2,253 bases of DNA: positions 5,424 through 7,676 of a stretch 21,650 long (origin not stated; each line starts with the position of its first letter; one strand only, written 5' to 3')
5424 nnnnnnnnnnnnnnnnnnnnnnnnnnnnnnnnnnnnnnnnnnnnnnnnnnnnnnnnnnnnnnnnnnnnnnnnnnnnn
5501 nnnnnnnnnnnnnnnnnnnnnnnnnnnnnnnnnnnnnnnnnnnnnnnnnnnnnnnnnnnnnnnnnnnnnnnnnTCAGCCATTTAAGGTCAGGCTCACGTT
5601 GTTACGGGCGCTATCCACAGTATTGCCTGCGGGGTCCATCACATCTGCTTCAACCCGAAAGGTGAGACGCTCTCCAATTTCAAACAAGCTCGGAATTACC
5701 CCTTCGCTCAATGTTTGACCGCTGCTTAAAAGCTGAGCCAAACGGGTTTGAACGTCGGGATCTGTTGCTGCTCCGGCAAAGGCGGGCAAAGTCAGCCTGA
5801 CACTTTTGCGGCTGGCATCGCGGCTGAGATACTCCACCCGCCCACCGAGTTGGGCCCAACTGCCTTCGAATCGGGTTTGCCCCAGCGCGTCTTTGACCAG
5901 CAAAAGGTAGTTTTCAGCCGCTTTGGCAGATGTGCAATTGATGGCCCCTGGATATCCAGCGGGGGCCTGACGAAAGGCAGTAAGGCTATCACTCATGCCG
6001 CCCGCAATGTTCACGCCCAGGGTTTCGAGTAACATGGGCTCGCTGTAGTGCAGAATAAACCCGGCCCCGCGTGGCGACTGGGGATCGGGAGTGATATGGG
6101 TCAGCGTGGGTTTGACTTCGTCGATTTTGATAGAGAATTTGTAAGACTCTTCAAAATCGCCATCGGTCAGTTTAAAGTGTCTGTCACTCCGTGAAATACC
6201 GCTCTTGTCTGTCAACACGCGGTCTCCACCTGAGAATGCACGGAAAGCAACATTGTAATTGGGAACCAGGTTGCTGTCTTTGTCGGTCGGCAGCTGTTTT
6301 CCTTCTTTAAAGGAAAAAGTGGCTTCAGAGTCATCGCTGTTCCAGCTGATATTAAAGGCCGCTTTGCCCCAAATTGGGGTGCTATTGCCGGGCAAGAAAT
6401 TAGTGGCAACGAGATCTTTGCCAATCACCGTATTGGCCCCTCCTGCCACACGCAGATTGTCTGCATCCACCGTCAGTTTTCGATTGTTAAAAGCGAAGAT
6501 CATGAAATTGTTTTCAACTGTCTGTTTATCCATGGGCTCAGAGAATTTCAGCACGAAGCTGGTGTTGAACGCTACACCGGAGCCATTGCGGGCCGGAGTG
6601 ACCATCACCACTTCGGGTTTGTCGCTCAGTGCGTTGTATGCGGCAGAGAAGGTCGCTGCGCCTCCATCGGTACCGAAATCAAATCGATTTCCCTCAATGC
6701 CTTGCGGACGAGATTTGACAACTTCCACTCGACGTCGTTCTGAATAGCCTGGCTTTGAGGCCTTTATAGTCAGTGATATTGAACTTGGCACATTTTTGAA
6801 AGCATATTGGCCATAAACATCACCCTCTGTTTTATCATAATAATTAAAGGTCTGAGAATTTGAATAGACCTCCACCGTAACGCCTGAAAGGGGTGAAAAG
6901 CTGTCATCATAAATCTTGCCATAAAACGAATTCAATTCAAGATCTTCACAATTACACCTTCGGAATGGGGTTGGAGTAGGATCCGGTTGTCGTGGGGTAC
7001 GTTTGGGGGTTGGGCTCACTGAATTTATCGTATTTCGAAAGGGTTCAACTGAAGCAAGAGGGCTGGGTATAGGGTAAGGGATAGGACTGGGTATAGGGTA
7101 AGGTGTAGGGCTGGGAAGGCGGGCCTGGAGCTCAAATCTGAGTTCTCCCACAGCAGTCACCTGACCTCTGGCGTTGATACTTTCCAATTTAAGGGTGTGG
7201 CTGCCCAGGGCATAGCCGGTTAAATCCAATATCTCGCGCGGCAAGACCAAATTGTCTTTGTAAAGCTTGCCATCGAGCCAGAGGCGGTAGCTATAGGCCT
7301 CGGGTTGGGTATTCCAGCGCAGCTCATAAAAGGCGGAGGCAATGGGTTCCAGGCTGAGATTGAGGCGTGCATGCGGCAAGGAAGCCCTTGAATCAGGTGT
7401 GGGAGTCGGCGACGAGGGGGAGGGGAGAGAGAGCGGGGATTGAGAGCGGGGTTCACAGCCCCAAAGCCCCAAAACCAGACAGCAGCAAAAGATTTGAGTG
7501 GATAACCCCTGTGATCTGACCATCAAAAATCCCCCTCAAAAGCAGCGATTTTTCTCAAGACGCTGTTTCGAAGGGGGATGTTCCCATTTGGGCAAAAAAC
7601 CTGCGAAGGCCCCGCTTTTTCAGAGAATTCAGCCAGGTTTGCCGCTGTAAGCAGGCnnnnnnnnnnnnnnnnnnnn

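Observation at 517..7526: Tandem array of four paralogous secreted Big_5/CarboxypepD_reg surface proteins in one overlapping-gene operon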

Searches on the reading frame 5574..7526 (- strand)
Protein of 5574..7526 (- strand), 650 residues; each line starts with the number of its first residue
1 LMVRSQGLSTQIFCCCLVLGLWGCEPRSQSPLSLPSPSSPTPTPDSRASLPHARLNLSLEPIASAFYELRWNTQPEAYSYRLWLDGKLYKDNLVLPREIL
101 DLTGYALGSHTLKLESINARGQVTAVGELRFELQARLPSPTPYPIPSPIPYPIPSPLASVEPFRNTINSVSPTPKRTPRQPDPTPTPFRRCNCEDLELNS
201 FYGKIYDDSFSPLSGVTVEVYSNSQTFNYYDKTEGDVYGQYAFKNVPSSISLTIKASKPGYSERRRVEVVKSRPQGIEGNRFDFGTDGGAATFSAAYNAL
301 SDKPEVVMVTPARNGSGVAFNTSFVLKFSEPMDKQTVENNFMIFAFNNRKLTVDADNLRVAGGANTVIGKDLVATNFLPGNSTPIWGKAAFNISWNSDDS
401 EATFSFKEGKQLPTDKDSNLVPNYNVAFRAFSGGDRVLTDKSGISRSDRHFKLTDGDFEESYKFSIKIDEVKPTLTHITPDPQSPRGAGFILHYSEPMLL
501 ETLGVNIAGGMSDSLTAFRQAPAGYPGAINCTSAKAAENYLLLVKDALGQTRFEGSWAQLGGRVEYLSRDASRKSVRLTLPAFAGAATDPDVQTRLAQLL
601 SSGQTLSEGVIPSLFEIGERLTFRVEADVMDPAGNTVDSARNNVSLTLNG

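Call 4: search_protein_families(library=pfam, proteins=[window:5574-7526:-], max_evalue=1)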
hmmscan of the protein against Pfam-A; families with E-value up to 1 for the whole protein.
window:5574-7526:- (650 aa): 4 families
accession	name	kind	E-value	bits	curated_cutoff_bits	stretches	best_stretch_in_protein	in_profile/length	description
PF13205.12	Big_5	-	6e-07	30.6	23.6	1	303-354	4-55/105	Bacterial Ig-like domain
PF13620.12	CarboxypepD_reg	-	7e-07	29.9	32.3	1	202-273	3-73/82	Carboxypeptidase regulatory-like domain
PF02369.22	Big_1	-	0.11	13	34.9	0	414-444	26-55/93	Bacterial Ig-like domain (group 1)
PF22902.2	NOMO1-like_9th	-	0.11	12.8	27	1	212-261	12-60/75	BOS complex subunit NOMO1-like, beta sandwich domain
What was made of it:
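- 5574..7526 (-): Array gene 1 (g4), 650 aa as listed; the probable true start is the ATG at 7523. Layout: signal/lipobox (LWGC), FN3-like domain (res 50-135), Pro-rich linker (138-192), transthyretin-like domain (198-269), beta domain B (about 300-470), beta domain C (475-650) with a helical insert. Pfam Big_5 30.6 bits and CarboxypepD_reg 29.9 bits (call 4).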

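Call 8: search_protein_families(library=ncbifam, proteins=[window:5574-7526:-], max_evalue=1)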
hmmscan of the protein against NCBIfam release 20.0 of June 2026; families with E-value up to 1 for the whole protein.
window:5574-7526:- (650 aa): 0 families

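Call 60: predict_structure(alignment_id=A3)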
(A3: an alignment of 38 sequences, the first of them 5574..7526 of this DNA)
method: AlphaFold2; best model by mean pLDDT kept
length: 650 residues; sequences in the alignment: 38
mean_pLDDT: 81.5   pTM: 0.67
mean pLDDT of the five models: 81.5, 81.1, 80.7, 80.3, 79.9
residues with pLDDT >= 90: 368; 70-90: 146; 50-70: 27; < 50: 109
segments of 3 or more residues with pLDDT < 50: 1-4, 6-49, 138-192, 358-363
pLDDT, mean of each block of 10 residues (from residue 1): 41 40 36 35 40 88 89 92 96 93 91 95 95 70 38 34 31 32 39 71 94 96 89 94 92 93 91 78 91 87 93 94 96 95 94 67 73 87 94 98 97 95 91 74 89 76 96 97 87 97 90 87 87 95 95 95 95 96 81 85 81 87 97 97 90
secondary structure, 60 per line:
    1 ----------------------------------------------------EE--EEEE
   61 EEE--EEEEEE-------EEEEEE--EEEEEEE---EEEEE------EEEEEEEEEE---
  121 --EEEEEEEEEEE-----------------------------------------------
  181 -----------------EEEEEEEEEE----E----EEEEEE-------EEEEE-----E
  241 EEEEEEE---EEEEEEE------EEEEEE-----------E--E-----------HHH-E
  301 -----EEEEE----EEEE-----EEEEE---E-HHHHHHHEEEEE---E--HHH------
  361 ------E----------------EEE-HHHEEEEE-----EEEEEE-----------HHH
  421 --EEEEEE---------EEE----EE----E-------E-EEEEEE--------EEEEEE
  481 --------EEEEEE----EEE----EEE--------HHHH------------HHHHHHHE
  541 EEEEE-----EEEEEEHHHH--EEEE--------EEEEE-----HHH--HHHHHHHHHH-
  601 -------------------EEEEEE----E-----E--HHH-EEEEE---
elements in order: E57-63 E66-71 E79-84 E87-93 E97-101 E108-117 E123-133 E198-207 E217-222 E230-234 E240-247 E251-257 E264-269 E306-310 E315-318 E324-328 H334-340 E341-345 E384-386 E391-395 E401-406 E423-428 E438-440 E461-466 E475-480 E489-494 E499-501 E506-508 H517-520 H533-539 E540-545 E551-556 H557-560 E563-566 E575-579 H590-599 E620-625 E643-647
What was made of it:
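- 5574..7526 (-): AF2 pLDDT 81.5 (call 60).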
